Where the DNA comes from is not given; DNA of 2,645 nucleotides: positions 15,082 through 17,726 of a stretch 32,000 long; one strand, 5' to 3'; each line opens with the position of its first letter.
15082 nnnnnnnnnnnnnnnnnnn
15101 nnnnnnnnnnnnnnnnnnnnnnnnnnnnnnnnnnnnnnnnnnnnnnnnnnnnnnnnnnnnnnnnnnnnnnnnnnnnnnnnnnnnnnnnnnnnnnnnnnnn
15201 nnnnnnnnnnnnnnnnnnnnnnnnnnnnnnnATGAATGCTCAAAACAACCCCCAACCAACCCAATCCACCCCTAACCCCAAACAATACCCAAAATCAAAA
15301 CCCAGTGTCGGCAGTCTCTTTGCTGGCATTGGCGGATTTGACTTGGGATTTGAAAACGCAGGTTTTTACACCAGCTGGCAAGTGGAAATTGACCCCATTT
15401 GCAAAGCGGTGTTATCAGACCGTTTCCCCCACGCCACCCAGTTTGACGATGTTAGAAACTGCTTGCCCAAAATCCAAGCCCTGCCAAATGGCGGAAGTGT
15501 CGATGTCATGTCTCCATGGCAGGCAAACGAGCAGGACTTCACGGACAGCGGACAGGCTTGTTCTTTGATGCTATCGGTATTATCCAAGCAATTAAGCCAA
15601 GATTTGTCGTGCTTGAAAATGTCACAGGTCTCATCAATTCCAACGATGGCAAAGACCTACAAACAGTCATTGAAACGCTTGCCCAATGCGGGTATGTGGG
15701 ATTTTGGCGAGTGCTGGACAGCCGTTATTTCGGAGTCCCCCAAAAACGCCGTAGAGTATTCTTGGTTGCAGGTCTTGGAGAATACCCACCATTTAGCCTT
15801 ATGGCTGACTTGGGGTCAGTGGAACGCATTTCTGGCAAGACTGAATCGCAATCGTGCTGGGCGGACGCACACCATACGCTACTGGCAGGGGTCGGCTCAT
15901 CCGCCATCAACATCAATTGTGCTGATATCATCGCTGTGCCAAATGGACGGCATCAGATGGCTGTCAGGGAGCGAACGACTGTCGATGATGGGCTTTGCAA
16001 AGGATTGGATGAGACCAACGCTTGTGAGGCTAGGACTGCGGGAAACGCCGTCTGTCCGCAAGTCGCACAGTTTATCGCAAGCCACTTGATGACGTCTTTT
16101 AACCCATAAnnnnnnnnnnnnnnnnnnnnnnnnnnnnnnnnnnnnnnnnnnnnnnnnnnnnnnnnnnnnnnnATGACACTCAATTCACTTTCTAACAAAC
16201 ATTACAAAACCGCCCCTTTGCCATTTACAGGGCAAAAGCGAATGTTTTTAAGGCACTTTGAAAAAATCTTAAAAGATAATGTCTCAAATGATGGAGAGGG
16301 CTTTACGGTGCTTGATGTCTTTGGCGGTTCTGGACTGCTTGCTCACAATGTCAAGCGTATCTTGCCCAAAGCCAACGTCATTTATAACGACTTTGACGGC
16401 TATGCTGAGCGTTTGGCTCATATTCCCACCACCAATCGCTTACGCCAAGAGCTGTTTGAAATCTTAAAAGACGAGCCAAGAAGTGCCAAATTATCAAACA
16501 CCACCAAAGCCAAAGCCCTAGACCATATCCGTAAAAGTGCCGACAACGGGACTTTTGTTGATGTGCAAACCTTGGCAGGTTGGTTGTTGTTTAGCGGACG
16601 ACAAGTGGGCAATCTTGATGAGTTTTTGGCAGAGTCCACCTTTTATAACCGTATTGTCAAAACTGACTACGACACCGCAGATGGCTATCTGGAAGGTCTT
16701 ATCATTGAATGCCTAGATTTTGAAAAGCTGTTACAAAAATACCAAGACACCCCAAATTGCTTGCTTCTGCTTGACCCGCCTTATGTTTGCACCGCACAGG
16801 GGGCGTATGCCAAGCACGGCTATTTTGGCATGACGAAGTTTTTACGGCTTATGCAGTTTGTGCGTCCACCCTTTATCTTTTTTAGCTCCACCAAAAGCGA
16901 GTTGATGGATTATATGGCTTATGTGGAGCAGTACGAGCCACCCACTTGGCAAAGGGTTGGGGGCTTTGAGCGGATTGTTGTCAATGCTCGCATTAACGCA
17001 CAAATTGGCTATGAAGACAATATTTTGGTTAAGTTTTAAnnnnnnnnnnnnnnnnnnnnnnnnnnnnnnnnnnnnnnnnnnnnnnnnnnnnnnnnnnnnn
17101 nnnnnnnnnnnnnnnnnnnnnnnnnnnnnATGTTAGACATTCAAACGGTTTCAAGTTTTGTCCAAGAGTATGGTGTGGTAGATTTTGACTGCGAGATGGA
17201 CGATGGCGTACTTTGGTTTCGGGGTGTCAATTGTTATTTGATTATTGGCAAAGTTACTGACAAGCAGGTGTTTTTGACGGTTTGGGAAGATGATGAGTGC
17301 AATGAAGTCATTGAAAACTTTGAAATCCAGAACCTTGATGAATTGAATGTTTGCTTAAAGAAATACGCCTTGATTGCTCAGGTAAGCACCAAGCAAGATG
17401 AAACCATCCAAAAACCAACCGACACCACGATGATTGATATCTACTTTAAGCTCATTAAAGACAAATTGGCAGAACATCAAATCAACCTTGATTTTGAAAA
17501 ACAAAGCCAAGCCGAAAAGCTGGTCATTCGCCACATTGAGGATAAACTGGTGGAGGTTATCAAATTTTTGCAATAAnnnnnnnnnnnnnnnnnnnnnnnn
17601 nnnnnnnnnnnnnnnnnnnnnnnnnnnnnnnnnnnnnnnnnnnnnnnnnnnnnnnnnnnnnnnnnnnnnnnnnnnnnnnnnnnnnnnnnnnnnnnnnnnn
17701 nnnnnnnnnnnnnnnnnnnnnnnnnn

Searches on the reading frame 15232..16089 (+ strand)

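Call 61: search_protein_families(library=pfam, proteins=[window:15232-16089:+], max_evalue=0.01)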
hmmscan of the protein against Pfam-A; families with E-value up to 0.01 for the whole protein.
window:15232-16089:+ (285 aa): 1 family
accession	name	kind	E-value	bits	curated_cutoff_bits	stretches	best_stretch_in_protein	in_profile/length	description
PF00145.23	DNA_methylase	-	4.5e-11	43.2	22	1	26-86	3-60/324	C-5 cytosine-specific DNA methylase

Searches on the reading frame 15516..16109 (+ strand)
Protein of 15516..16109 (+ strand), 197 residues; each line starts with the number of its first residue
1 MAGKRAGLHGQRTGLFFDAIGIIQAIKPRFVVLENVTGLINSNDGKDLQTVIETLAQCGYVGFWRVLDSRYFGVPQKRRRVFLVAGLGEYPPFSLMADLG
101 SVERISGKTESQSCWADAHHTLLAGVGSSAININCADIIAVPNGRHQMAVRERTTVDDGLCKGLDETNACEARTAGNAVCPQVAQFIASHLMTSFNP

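Call 61: search_protein_families(library=pfam, proteins=[window:15516-16109:+], max_evalue=0.01)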
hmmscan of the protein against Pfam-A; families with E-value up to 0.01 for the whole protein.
window:15516-16109:+ (197 aa): 1 family
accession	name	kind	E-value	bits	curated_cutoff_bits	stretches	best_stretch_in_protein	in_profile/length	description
PF00145.23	DNA_methylase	-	6.6e-30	105.1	22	1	2-91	77-166/324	C-5 cytosine-specific DNA methylase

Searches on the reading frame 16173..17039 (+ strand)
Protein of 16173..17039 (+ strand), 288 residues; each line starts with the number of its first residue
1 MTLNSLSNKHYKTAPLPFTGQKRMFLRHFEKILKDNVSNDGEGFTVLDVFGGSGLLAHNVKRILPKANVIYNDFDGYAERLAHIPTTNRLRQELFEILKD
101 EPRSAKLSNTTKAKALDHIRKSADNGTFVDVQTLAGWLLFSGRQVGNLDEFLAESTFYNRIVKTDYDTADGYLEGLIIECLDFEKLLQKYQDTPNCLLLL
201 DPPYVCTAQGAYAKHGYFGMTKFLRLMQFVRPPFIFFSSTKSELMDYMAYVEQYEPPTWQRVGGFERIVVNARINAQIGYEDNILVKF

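Call 7: search_protein_families(library=phrogs, proteins=[window:16173-17039:+])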
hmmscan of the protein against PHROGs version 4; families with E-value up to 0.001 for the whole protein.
window:16173-17039:+ (288 aa): 5 families
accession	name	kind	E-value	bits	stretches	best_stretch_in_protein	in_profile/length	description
phrog_28718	-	unknown function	4e-40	138.6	1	131-288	16-172/172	-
phrog_56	-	other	2.3e-38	133.9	1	3-285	52-319/647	DNA methyltransferase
phrog_8559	-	unknown function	1.1e-15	58.2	1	217-271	3-57/69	-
phrog_1996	-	other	6.7e-07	30.3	1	173-229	34-89/150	DNA methyltransferase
phrog_23568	-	unknown function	0.00063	20.8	0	9-29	67-87/87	-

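Call 14: find_related_loci(query=window:16173-17039:+, collection=viral_contigs, flank=10000)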
Query window:16173-17039:+ (288 aa) in viral_contigs; peptide patterns used: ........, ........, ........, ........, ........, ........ (x = any residue, [..] = any of these).
18 stretches matched a pattern; 14 encode a relative of the query (tblastn E <= 1e-3); 14 distinct loci.
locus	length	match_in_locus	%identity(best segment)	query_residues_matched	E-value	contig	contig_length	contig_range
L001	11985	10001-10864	93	1-288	0e+0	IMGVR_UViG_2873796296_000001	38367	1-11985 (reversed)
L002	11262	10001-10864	92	1-288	0e+0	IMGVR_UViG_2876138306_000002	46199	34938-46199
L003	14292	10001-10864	93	1-288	0e+0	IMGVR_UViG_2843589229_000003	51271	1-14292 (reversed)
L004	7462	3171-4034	93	1-288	0e+0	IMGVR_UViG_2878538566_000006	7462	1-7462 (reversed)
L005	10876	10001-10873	91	1-288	0e+0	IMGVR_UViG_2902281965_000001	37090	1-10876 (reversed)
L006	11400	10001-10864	89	1-288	3e-178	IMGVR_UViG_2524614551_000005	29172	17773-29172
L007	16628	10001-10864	81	1-288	1e-162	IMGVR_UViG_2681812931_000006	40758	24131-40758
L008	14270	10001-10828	51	9-288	3e-89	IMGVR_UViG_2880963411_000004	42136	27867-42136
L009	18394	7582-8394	38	5-287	7e-51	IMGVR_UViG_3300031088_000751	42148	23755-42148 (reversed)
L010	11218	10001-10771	35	9-279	3e-47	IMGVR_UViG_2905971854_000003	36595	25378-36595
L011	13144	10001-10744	36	3-255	4e-46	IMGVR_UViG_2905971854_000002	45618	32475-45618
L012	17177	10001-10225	32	173-249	8e-8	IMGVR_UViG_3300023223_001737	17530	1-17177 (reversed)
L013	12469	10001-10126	55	173-216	1e-7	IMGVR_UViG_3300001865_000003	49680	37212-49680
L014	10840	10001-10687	23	1-235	8e-8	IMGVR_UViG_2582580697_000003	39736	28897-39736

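Call 66: search_protein_families(library=pfam, proteins=[L007:11156-12979:+, L007:14173-15168:+], max_evalue=0.01)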
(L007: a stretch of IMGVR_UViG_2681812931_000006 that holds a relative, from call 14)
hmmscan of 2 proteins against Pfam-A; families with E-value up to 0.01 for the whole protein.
L007:11156-12979:+ (607 aa): 0 families

L007:14173-15168:+ (331 aa): 1 family
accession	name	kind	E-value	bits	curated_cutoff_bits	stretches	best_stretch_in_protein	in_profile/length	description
PF04829.18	PT-VENN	-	3.7e-07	30.6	20.3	1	97-145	1-48/52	Pre-toxin domain with VENN motif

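Call 67: search_protein_families(library=ncbifam, proteins=[L007:11156-12979:+], max_evalue=0.01)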
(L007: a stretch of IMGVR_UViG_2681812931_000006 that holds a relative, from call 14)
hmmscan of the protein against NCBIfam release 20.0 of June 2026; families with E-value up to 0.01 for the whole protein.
L007:11156-12979:+ (607 aa): 0 families
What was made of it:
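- Tried and rejected: The L007 flank ORF (607 aa) gave no Pfam or NCBIfam hit (calls 66, 67).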

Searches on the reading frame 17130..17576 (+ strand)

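Call 7: search_protein_families(library=phrogs, proteins=[window:17130-17576:+])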
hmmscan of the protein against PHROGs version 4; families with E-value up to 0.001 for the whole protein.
window:17130-17576:+ (148 aa): 1 family
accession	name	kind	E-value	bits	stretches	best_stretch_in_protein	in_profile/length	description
phrog_15192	-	unknown function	2e-07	32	1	93-147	11-62/67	-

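Call 61: search_protein_families(library=pfam, proteins=[window:17130-17576:+], max_evalue=0.01)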
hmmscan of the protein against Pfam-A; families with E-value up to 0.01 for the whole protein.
window:17130-17576:+ (148 aa): 0 families
